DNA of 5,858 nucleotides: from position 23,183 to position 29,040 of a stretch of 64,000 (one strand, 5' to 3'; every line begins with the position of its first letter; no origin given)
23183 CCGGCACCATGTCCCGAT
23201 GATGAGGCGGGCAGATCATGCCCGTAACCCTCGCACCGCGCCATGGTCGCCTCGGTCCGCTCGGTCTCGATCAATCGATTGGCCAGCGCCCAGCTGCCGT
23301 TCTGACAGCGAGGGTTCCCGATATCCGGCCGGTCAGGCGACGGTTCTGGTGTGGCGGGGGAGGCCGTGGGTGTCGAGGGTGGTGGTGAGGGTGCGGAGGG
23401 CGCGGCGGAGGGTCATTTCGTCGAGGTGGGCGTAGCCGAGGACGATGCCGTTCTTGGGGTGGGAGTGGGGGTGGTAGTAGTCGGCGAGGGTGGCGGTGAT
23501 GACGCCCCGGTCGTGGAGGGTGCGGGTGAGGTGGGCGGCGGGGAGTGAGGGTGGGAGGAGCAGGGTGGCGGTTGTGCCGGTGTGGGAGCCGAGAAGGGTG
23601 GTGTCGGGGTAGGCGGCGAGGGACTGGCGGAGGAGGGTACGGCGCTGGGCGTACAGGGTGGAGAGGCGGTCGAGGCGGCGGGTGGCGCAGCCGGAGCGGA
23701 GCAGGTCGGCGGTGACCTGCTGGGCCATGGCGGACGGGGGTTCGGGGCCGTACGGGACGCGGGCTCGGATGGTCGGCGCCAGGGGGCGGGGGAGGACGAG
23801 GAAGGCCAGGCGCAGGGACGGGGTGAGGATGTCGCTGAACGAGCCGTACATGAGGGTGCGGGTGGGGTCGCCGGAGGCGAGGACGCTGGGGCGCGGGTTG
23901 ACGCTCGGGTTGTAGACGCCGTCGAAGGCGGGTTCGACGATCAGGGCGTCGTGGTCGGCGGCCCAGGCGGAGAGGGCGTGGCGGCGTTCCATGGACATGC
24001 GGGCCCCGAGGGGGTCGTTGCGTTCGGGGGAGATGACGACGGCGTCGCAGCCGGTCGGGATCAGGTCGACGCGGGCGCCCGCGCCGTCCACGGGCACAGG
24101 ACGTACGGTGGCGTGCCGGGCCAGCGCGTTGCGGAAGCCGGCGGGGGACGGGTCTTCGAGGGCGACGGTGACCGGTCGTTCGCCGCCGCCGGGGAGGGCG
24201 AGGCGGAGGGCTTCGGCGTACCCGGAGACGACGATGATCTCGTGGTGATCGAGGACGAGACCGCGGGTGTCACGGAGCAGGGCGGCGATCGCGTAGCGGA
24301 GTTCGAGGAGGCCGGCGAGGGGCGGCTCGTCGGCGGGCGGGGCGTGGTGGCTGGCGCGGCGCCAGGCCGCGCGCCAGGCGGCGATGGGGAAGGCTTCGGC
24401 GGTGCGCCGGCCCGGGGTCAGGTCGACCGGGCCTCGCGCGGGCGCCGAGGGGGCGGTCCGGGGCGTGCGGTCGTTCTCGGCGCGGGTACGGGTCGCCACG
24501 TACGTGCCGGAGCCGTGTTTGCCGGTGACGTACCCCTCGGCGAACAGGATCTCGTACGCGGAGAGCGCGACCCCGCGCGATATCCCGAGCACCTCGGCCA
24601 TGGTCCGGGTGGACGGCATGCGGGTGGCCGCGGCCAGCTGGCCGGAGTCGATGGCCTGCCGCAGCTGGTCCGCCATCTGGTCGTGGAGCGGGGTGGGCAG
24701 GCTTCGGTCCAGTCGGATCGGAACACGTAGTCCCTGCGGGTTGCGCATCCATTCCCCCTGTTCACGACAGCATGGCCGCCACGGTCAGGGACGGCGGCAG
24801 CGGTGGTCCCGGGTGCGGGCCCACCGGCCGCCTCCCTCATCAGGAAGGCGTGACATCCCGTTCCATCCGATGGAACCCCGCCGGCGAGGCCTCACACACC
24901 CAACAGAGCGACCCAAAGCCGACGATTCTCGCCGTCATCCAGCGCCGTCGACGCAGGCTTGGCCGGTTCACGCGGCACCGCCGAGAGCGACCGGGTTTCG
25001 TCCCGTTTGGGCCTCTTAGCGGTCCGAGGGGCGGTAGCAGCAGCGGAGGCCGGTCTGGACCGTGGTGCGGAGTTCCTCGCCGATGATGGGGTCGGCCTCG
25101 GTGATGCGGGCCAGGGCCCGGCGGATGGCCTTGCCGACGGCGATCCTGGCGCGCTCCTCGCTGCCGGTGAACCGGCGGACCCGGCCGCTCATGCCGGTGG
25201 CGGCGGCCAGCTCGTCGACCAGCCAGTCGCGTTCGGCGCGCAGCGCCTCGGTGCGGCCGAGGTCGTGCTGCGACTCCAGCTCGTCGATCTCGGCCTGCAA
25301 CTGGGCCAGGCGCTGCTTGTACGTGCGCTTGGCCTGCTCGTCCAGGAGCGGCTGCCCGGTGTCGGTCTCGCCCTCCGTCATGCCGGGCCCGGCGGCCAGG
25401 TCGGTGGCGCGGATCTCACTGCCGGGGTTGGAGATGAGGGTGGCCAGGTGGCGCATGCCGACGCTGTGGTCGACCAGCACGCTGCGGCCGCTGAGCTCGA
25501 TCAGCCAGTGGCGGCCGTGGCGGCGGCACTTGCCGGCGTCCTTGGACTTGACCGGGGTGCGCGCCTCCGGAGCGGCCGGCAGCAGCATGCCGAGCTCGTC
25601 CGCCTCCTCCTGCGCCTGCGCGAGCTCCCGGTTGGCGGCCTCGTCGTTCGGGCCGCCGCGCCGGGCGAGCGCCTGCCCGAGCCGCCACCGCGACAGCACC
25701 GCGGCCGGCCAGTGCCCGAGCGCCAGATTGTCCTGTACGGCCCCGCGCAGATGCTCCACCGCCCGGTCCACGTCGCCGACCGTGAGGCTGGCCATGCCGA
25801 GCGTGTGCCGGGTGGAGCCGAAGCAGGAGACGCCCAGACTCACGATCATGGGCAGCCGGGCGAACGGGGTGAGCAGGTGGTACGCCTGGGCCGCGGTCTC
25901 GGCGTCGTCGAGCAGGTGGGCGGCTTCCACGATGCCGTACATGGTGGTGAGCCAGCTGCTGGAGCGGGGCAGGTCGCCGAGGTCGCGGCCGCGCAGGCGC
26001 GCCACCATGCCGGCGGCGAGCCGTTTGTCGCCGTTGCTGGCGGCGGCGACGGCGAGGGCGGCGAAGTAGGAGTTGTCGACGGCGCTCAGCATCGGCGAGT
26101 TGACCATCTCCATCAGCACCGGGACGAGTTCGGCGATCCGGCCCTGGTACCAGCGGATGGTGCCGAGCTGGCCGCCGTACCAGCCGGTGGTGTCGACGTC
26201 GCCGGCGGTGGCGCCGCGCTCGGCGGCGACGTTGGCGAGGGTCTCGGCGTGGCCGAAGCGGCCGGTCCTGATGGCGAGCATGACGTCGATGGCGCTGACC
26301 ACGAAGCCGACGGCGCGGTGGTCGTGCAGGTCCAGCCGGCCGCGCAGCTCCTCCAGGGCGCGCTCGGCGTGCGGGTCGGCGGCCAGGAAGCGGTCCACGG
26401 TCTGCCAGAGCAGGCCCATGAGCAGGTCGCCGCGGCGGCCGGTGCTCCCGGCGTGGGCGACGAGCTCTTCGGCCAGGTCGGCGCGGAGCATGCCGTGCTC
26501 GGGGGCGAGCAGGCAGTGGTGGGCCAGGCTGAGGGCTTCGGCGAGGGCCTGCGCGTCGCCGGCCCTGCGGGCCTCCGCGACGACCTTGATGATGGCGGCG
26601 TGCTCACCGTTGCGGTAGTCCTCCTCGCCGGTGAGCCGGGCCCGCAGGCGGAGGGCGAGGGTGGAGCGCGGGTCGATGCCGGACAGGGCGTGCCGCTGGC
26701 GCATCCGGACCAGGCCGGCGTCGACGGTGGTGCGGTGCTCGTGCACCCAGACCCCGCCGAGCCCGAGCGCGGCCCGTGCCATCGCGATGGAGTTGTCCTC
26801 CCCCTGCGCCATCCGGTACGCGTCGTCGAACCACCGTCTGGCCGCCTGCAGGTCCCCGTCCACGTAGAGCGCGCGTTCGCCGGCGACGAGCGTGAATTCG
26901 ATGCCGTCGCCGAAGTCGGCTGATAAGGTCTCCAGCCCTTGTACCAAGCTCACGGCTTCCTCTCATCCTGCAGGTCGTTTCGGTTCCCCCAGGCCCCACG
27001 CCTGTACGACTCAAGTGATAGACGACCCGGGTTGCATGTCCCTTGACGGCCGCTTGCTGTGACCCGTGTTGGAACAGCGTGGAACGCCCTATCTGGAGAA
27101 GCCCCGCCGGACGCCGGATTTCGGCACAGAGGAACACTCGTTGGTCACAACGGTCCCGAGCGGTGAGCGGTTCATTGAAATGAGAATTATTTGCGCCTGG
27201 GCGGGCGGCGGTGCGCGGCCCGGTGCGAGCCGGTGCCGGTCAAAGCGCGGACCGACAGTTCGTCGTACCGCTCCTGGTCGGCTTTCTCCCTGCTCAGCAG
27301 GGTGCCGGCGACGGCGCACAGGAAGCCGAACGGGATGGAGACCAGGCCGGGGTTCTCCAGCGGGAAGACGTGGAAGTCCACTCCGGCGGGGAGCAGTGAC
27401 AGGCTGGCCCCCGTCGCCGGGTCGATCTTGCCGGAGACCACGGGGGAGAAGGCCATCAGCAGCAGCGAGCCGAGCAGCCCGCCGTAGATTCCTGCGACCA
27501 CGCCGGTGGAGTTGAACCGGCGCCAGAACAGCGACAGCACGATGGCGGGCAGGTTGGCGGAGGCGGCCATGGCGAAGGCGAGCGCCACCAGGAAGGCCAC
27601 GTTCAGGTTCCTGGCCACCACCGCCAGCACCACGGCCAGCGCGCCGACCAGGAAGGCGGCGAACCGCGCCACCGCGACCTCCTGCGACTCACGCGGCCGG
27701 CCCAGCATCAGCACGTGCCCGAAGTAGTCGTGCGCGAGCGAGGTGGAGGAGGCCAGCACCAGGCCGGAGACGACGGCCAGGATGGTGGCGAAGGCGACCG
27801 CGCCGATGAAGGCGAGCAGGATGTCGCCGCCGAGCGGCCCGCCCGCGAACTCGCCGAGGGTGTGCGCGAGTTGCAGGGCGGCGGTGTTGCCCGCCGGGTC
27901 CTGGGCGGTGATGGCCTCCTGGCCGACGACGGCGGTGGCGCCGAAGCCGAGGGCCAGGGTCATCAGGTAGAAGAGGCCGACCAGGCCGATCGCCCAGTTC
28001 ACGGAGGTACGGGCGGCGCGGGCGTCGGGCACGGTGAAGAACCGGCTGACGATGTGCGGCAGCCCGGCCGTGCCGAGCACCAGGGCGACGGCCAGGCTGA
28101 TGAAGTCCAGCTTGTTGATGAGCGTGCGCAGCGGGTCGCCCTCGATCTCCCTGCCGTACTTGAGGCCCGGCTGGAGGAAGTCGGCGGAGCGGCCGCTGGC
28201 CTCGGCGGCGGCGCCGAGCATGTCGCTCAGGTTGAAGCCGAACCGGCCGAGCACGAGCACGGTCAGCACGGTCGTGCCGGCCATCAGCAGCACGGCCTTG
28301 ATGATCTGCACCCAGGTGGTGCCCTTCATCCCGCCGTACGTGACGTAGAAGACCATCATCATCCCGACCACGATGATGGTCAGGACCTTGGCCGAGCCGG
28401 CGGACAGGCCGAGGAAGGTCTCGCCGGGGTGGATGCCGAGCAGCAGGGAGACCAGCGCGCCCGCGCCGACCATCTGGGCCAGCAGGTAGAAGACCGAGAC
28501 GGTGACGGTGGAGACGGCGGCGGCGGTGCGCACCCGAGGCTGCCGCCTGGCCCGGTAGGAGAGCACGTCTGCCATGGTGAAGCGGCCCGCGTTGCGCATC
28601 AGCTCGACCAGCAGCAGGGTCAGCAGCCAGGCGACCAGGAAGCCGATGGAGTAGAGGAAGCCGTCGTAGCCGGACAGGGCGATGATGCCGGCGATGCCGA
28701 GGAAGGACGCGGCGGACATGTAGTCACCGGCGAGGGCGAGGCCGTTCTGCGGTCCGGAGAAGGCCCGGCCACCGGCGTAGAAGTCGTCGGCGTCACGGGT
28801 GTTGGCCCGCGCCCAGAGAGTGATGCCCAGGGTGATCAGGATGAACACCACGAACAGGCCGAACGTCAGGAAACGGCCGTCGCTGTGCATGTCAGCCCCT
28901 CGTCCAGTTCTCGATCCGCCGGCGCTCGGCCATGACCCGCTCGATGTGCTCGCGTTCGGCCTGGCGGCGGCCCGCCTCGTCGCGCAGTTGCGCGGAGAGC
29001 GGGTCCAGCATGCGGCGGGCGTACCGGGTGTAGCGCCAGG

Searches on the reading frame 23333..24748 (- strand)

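Call 52: search_protein_families(library=pfam, proteins=[window:23333-24748:-], max_evalue=0.001)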
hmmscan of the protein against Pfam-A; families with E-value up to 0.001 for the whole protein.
window:23333-24748:- (471 aa): 2 families
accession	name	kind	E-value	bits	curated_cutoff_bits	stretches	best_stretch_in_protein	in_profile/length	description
PF00392.27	GntR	-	7.6e-13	48.4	27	1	23-84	3-64/64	Bacterial regulatory proteins, gntR family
PF00155.27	Aminotran_1_2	-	5.7e-07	29.5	19.7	1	121-452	18-359/361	Aminotransferase class I and II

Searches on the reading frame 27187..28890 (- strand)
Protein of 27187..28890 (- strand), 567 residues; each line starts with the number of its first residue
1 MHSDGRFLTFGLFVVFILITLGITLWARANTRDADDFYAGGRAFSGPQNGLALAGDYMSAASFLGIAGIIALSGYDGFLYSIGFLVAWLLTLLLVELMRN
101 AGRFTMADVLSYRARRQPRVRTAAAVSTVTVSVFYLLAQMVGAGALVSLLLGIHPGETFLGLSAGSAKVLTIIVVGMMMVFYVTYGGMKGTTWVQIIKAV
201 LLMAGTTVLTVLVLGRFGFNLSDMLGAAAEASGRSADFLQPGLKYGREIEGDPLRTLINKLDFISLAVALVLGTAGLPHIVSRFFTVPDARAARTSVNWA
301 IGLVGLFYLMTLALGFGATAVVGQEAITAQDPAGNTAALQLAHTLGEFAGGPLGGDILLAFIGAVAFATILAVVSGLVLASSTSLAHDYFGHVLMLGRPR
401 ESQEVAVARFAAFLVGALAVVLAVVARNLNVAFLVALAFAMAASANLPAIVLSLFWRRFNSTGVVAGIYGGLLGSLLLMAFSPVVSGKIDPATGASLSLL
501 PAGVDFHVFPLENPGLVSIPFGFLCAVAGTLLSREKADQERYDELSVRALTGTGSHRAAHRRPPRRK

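Call 53: search_protein_families(library=pfam, proteins=[window:27187-28890:-], max_evalue=0.001)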
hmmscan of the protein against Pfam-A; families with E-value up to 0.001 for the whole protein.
window:27187-28890:- (567 aa): 1 family
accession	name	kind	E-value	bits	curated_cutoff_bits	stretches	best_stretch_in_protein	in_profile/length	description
PF00474.23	SSF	-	1.2e-82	278.5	22.8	1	37-471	1-406/406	Sodium:solute symporter family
